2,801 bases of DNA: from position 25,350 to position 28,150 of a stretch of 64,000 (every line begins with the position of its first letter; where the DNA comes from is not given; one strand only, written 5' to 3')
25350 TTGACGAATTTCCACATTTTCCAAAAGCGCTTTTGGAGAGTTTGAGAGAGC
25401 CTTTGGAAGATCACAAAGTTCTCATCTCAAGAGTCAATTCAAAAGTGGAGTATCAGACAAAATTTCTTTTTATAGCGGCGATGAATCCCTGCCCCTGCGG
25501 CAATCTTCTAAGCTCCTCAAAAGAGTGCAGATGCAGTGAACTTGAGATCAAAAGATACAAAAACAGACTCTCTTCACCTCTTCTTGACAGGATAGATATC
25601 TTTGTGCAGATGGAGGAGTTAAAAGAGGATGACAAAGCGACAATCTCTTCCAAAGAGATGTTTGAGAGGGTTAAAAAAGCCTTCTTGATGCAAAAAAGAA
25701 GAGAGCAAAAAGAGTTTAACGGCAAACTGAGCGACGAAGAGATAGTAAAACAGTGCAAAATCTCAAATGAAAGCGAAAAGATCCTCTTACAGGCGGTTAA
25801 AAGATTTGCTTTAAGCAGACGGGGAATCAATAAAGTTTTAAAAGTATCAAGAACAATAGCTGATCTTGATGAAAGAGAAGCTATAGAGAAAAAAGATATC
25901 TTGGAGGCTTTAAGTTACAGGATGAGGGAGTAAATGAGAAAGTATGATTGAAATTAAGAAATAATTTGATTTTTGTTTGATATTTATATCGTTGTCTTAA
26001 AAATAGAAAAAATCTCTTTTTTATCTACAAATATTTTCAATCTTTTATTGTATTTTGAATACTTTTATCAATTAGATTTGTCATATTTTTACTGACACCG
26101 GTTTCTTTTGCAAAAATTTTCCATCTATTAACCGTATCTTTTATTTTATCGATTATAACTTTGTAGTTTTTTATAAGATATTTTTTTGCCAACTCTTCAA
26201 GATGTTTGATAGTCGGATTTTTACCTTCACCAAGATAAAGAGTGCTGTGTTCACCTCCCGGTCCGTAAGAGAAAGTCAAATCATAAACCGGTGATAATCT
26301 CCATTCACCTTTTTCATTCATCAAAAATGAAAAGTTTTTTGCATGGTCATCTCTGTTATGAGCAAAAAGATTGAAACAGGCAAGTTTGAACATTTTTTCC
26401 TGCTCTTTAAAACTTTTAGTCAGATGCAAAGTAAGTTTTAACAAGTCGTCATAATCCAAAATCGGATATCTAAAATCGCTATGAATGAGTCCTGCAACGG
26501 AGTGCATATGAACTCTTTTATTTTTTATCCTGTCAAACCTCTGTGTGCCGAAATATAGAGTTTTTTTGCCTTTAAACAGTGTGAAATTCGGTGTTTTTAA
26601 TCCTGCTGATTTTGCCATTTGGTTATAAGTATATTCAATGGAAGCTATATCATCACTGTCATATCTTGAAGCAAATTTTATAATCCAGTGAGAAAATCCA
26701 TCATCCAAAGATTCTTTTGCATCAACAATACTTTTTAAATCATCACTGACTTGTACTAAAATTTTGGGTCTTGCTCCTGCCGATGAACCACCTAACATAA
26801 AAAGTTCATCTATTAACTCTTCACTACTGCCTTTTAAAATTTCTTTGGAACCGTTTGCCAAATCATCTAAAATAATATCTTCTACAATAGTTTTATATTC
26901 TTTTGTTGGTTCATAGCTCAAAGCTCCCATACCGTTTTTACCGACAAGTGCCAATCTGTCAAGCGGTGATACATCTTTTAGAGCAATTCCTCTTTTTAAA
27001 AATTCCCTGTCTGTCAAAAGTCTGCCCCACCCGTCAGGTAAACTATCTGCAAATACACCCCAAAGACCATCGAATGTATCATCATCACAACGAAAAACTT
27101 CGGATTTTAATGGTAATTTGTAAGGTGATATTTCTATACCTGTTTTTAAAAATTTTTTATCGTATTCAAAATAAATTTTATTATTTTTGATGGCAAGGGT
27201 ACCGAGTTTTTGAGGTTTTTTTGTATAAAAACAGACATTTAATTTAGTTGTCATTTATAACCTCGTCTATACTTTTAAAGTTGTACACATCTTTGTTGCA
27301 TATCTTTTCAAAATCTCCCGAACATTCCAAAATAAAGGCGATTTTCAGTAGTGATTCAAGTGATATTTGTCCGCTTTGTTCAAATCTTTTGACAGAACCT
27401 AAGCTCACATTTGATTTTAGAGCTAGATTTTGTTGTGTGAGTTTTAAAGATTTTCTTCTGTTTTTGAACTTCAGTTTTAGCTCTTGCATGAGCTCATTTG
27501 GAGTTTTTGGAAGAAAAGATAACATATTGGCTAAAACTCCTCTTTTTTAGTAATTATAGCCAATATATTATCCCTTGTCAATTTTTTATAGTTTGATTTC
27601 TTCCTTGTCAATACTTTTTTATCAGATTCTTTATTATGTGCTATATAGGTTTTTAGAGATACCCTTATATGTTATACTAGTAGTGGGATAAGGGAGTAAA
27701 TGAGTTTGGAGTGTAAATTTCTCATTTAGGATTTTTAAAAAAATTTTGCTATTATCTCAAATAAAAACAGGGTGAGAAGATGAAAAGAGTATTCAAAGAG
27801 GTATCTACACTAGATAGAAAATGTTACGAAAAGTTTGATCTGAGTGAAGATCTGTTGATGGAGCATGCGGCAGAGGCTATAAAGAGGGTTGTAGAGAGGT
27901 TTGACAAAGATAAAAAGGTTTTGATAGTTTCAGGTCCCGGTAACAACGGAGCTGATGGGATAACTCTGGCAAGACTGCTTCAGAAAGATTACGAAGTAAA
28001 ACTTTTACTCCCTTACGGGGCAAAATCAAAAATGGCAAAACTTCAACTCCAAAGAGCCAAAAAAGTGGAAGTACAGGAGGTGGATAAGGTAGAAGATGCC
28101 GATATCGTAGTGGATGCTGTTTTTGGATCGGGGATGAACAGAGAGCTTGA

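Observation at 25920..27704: hipBA cassette bracketed by a 19-bp direct repeat that duplicates the 3' end of comM, with no recombinase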

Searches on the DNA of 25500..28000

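Call 65: search_rna_families(source=window, start=25500, end=28000, threshold=evalue, max_evalue=1)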
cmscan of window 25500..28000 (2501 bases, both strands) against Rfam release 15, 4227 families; matches with E-value up to 1: 0.
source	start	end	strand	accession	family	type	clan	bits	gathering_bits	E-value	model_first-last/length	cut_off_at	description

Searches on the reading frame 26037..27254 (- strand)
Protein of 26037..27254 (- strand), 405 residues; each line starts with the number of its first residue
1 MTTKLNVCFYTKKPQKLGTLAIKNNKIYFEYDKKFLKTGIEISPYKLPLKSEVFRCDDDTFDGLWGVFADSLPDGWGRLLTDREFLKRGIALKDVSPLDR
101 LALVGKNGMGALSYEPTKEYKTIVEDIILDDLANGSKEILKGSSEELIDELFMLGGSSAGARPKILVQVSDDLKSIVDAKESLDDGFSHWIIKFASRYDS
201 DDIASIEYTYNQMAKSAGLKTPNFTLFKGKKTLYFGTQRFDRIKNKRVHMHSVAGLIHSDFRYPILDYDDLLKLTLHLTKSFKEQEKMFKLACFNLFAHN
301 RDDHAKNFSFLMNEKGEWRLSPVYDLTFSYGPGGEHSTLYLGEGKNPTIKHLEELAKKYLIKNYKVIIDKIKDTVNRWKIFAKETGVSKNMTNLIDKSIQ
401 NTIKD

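Call 4: search_protein_families(library=pfam, proteins=[window:26037-27254:-])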
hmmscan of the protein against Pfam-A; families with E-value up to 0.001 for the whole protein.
window:26037-27254:- (405 aa): 2 families
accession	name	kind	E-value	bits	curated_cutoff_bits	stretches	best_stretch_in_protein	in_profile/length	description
PF07804.18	HipA_C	-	7.2e-48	163.5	30.5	1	157-378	2-213/213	HipA-like C-terminal domain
PF13657.11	Couple_hipA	-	2.4e-16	60.5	22.5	1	15-114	8-98/99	HipA N-terminal domain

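Call 10: find_encoding_contigs(protein=window:26037-27254:-, flank=6000, max_places=10)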
Protein window:26037-27254:- (405 aa): 4 contigs read that carry it; 4 places shown.
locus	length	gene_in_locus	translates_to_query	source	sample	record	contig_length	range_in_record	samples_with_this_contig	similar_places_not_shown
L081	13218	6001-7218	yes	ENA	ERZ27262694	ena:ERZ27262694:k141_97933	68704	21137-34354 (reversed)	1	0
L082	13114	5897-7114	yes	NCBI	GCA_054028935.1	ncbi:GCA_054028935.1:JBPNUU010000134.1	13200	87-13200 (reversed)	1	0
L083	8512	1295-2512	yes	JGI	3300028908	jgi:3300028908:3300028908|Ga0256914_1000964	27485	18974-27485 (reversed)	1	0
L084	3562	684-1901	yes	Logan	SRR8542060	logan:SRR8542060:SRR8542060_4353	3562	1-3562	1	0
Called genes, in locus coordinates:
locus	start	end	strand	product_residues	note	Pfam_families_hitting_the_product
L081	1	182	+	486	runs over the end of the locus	PF13581:HATPase_c_2, PF13527:Acetyltransf_9 (faint), PF00583:Acetyltransf_1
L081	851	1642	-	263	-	PF05690:ThiG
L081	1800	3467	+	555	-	PF11845:Tll0287-like, PF00015:MCPsignal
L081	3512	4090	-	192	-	PF00551:Formyl_trans_N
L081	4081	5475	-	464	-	PF03853:YjeF_N, PF01256:Carb_kinase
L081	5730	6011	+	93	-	PF01381:HTH_3 (weak)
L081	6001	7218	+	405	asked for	PF13657:Couple_hipA, PF07804:HipA_C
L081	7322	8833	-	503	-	PF13541:ChlI, PF00493:MCM (faint), PF00158:Sigma54_activat (weak), PF01078:Mg_chelatase, PF07728:AAA_5, PF13335:Mg_chelatase_C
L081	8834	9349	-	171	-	PF01327:Pep_deformylase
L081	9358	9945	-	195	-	PF00574:CLP_protease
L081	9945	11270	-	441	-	PF05697:Trigger_N, PF00254:FKBP_C, PF05698:Trigger_C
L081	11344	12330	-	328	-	PF00814:TsaD, PF22521:HypF_C_2 (weak)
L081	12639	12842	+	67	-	-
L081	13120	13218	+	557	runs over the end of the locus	PF00989:PAS, PF08447:PAS_3, PF13426:PAS_9, PF02518:HATPase_c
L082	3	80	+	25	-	?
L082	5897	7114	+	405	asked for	PF13657:Couple_hipA, PF07804:HipA_C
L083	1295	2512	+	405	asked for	PF13657:Couple_hipA, PF07804:HipA_C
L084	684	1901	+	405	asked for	PF13657:Couple_hipA, PF07804:HipA_C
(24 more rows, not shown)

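Call 11: find_homologous_proteins(query=window:26037-27254:-)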
Query window:26037-27254:- (405 aa): 7993 proteins with E <= 0.001 among 8000 candidates; the best 120 are listed.
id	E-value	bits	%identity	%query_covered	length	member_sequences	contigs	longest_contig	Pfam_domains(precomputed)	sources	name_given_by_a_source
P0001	2.1e-271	918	100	100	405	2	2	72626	PF07804.19,PF13657.12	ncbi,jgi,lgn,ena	-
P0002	1.2e-203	695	75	100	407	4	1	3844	PF07804.19,PF13657.12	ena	-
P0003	1.3e-198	678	75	96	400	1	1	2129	PF07804.19,PF13657.12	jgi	jgi:serine/threonine-protein kinase HipA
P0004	5.0e-198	676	73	100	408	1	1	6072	PF07804.19,PF13657.12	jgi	-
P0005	4.3e-196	670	76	95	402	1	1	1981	PF07804.19,PF13657.12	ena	-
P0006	3.8e-192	657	72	96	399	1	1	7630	PF07804.19,PF13657.12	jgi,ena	-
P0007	3.0e-191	654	70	98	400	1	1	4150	PF07804.19,PF13657.12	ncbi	-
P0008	4.8e-191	653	73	96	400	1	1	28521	PF07804.19,PF13657.12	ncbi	-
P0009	1.1e-184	632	71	96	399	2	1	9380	PF07804.19,PF13657.12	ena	-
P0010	3.0e-184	631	72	93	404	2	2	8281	PF07804.19,PF13657.12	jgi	-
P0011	9.6e-184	629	69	100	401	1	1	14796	PF07804.19,PF13657.12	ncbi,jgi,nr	ncbi:MAG: type II toxin-antitoxin system HipA family toxin [Epsilonproteobacteria bacterium]|nr:type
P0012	1.2e-181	622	68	98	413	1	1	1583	PF07804.19,PF13657.12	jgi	jgi:serine/threonine-protein kinase HipA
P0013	1.6e-181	622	71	92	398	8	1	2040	PF07804.19,PF13657.12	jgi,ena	-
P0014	4.8e-177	607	66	99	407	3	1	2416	PF07804.19,PF13657.12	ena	-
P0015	9.0e-177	606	69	97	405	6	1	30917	PF07804.19,PF13657.12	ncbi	-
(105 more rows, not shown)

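Call 29: find_encoding_contigs(protein=P0008, flank=6000, max_places=4)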
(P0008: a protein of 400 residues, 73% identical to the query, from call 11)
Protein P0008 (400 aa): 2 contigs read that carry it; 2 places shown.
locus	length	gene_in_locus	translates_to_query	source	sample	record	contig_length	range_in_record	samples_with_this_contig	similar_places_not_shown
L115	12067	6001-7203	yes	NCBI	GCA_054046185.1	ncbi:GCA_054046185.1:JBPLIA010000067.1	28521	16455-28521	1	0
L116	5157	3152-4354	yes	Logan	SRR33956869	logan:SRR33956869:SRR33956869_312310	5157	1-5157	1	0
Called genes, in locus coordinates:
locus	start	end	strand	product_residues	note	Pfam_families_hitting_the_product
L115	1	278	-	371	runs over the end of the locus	PF00561:Abhydrolase_1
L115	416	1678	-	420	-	PF01053:Cys_Met_Meta_PP, PF00155:Aminotran_1_2 (weak), PF00266:Aminotran_5 (weak), PF01041:DegT_DnrJ_EryC1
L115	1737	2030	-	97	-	PF01381:HTH_3, PF12844:HTH_19 (weak)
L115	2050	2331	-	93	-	PF05015:HigB-like_toxin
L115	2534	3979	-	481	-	PF00478:IMPDH, PF00571:CBS, PF03060:NMO, PF05690:ThiG (faint), PF01207:Dus (faint), PF01070:FMN_dh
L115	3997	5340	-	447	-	PF01425:Amidase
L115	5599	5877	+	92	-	PF01381:HTH_3 (weak)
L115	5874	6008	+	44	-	-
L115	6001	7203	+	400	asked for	PF13657:Couple_hipA, PF07804:HipA_C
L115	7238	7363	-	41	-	-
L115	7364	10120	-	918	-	PF00133:tRNA-synt_1, PF01406:tRNA-synt_1e (faint), PF09334:tRNA-synt_1g, PF13603:tRNA-synt_1_2, PF01921:tRNA-synt_1f (weak), PF08264:Anticodon_1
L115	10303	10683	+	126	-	PF02464:CinA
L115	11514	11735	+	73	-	PF01402:RHH_1 (weak)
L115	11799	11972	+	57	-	PF05016:ParE_toxin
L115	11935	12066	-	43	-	?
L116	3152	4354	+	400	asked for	PF13657:Couple_hipA, PF07804:HipA_C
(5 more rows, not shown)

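Call 30: find_encoding_contigs(protein=P0006, flank=6000, max_places=4)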
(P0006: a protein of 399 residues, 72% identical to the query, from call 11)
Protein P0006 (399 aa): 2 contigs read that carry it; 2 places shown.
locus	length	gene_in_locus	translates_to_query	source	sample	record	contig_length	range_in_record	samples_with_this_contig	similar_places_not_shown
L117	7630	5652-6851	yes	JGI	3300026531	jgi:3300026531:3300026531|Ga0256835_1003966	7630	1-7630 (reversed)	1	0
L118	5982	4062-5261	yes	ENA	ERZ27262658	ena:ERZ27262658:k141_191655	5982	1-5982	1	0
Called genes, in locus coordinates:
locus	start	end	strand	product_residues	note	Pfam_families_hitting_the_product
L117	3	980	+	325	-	?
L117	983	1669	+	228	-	PF01168:Ala_racemase_N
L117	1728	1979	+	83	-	PF01402:RHH_1 (weak)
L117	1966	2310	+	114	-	PF02452:PemK_toxin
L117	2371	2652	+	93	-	PF01381:HTH_3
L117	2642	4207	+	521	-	-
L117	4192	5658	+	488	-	-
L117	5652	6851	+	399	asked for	PF13657:Couple_hipA, PF07804:HipA_C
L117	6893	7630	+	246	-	?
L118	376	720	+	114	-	PF02452:PemK_toxin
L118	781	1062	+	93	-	PF01381:HTH_3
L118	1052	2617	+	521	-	-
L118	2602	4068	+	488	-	-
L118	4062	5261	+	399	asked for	PF13657:Couple_hipA, PF07804:HipA_C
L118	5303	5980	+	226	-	?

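Call 31: find_encoding_contigs(protein=P0015, flank=6000, max_places=4)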
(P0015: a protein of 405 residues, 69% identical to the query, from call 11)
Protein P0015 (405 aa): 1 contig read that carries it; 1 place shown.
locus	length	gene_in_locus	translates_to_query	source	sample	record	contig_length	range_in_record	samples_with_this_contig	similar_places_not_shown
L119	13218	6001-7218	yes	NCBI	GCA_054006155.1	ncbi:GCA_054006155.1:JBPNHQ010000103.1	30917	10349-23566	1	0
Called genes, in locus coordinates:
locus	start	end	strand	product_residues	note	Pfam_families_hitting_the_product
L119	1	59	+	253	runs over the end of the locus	PF00557:Peptidase_M24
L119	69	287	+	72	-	PF01176:eIF-1a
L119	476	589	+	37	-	PF00444:Ribosomal_L36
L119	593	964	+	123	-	PF00416:Ribosomal_S13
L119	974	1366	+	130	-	PF00411:Ribosomal_S11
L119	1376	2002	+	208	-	PF00163:Ribosomal_S4, PF01479:S4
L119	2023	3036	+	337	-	PF01193:RNA_pol_L, PF01000:RNA_pol_A_bac, PF03118:RNA_pol_A_CTD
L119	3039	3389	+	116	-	PF01196:Ribosomal_L17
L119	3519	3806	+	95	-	PF01106:NifU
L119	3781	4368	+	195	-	-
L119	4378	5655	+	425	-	PF08245:Mur_ligase_M, PF02875:Mur_ligase_C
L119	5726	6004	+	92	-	PF00157:Pou (weak), PF01381:HTH_3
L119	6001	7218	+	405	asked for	PF13657:Couple_hipA, PF07804:HipA_C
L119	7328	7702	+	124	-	-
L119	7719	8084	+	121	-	PF02261:Asp_decarbox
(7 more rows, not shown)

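Call 47: search_protein_families(library=padloc, proteins=[window:26037-27254:-], max_evalue=0.1)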
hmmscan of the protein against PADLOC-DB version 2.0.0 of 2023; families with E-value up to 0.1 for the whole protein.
window:26037-27254:- (405 aa): 4 families
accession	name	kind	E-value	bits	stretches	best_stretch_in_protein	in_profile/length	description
PDLC04340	PDC-M03A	-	4.1e-08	31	1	207-331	50-172/280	-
PDLC04339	PDC-M03A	-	9.9e-06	23.1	1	272-327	121-175/293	-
PDLC04344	PDC-M03A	-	0.013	13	1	205-329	66-191/305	-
PDLC04342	PDC-M03A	-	0.019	12.5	1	299-331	162-195/299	-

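Call 48: search_solved_structures(query=window:26037-27254:-, show_alignments=1)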
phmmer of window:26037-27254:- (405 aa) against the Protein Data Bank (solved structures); distinct sequences matched with E-value up to 0.001: 11.
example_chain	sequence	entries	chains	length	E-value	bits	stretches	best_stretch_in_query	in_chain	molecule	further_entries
8ezr_B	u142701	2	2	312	1.4e-08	37.4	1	184-329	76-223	HipT(Lp)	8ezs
7vkb_A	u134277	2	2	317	1.4e-08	37.4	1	184-329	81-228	HipA_C domain-containing protein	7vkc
3tpd_A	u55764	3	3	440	3.6e-08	36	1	27-346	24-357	Serine/threonine-protein kinase HipA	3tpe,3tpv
7wcf_A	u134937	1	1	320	5.3e-08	35.5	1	184-329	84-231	HipA_C domain-containing protein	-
2wiu_A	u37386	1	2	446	7.3e-08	35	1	27-346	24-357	PROTEIN HIPA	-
3hzi_A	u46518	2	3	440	2.4e-07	33.4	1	27-346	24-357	Protein hipA | Serine/threonine-protein kinase HipA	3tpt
3tpb_A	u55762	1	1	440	2.6e-07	33.2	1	205-346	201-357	Serine/threonine-protein kinase HipA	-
3fbr_A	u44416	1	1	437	4.4e-07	32.5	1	27-346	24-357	Serine/threonine-protein kinase toxin HipA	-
4yg7_D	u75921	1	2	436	4.4e-07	32.4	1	27-346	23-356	Serine/threonine-protein kinase HipA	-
3dnt_A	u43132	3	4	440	4.5e-07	32.4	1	27-346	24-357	Protein hipA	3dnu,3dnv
5k98_A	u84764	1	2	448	4.8e-07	32.3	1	27-346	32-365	Serine/threonine-protein kinase HipA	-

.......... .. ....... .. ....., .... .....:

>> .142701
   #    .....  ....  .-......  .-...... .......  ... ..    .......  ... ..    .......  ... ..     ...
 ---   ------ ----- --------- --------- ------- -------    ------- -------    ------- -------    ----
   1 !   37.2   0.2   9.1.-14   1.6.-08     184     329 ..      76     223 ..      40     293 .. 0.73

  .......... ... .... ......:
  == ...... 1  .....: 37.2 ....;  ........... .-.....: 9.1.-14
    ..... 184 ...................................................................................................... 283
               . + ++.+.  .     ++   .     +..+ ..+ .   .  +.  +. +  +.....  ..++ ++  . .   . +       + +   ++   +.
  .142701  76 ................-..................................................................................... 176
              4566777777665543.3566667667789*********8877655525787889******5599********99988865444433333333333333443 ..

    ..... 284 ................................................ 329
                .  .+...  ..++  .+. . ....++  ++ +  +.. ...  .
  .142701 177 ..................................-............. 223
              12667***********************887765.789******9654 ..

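Call 59: search_dna_similar(query=window:26037-27254:-, collection=plasmids, mode=protein, max_rows=12)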
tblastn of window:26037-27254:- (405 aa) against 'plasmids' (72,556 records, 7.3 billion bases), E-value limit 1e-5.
Records with a match: 636; places in all: 749; records where one place covers at least 80% of the query: 378.
Best place of each record, by identity: <60% 636.
By first word of the organism name: Acinetobacter 201; Rhizobium 57; Agrobacterium 35; Erwinia 34; Sinorhizobium 19; Vibrio 17; Bacteroides 16; Sulfitobacter 14; Bradyrhizobium 13; Parabacteroides 11; and 108 more.
By predicted mobility (MOB-suite, as given by PLSDB): non-mobilizable 285; mobilizable 248; conjugative 103.
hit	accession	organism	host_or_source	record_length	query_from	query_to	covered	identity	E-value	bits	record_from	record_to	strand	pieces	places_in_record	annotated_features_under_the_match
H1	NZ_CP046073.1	Sulfurimonas aquatica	cell culture,lake water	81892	1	387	96%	56.3%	6e-132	424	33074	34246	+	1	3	type II toxin-antitoxin system HipA family toxin | helix-turn-helix transcriptional regulator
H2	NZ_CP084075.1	Fusobacterium vincentii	-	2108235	8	358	87%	49.7%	2e-86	294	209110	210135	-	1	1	none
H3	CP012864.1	Persicobacter sp. JZB09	cell culture,soil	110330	2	403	99%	43.4%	8e-98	327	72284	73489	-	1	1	record has no annotation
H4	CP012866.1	Persicobacter sp. JZB09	cell culture,soil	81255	2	403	99%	43.4%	9e-98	326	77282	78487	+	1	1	record has no annotation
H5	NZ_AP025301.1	Persicobacter psychrovividus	-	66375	17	405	96%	43.6%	3e-97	325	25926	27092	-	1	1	type II toxin-antitoxin system HipA family toxin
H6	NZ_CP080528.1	Mesorhizobium sp. AR07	Oxytropis sp.,Cell culture,root nodule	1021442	15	396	94%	41.8%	3e-79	273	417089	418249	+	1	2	record has no annotation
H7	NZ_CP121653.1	Rhizobium sp. CB3171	Calliandra calothyrsus,cell culture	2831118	4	402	99%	40.0%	4e-81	278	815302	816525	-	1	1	record has no annotation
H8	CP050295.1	Mesorhizobium loti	Oxytropis kamtschatica,cell ...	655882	15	396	94%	41.6%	1e-79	274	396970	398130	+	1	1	type II toxin-antitoxin system HipA family toxin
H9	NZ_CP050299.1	Mesorhizobium huakuii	Oxytropis kamtschatica,cell ...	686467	15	396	94%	41.6%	1e-79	274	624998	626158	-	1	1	type II toxin-antitoxin system HipA family toxin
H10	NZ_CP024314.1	Rhizobium sp. NXC24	Phaseolus vulgaris,cell culture,plant ...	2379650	4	402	99%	39.5%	2e-80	276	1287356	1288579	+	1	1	record has no annotation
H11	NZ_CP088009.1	Rhizobium sp. T136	Melilotus albus,Cell culture,root nodule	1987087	4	401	98%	39.2%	2e-74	259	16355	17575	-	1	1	none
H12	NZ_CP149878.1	Rhizobium sp. T1473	Medicago sativa,Cell Culture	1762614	4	401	98%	39.1%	7e-79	272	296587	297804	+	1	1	none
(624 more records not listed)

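Call 60: search_dna_similar(query=window:26037-27254:-, collection=phages, mode=protein, max_rows=8)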
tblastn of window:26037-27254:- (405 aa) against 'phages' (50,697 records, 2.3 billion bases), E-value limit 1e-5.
Records with a match: 4; places in all: 4; records where one place covers at least 80% of the query: 4.
Best place of each record, by identity: <60% 4.
By first word of the organism name: Bacteriophage 4.
By host as written in the record: - 4.
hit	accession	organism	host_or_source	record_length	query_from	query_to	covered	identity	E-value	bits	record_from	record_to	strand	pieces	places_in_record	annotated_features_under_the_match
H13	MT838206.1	Bacteriophage sp.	human fecal samples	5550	17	352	83%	44.5%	7e-74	256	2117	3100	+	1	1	record has no annotation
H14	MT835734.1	Bacteriophage sp.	human fecal samples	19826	1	404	100%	29.8%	1e-47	180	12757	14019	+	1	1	record has no annotation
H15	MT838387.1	Bacteriophage sp.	human fecal samples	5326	29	395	91%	27.1%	2e-32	135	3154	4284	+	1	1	record has no annotation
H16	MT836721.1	Bacteriophage sp.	human fecal samples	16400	14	389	93%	23.9%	3e-10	68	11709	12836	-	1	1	record has no annotation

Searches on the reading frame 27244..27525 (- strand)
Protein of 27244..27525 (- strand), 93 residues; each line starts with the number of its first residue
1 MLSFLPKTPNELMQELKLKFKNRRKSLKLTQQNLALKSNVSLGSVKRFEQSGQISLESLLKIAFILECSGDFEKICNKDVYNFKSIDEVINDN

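Call 4: search_protein_families(library=pfam, proteins=[window:27244-27525:-])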
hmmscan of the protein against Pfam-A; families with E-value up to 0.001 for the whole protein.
window:27244-27525:- (93 aa): 1 family
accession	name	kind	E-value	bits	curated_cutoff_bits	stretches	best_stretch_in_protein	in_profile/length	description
PF01381.28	HTH_3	-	1.2e-06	28.8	23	1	21-70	2-52/55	Helix-turn-helix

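Call 47: search_protein_families(library=padloc, proteins=[window:27244-27525:-], max_evalue=0.1)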
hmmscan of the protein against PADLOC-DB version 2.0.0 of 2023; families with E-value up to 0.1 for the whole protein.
window:27244-27525:- (93 aa): 5 families
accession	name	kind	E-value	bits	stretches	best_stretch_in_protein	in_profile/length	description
PDLC03949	RmrA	-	0.0018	15.2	1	21-72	8-60/363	-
PDLC02926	HTH_VI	-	0.0088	14.3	1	20-66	6-53/92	-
PDLC03951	RmrA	-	0.012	12.6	1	19-72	12-66/400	-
PDLC03952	RmrA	-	0.024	11.5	1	19-63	26-71/395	-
PDLC03946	RmrA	-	0.028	11.2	1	20-72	7-60/357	-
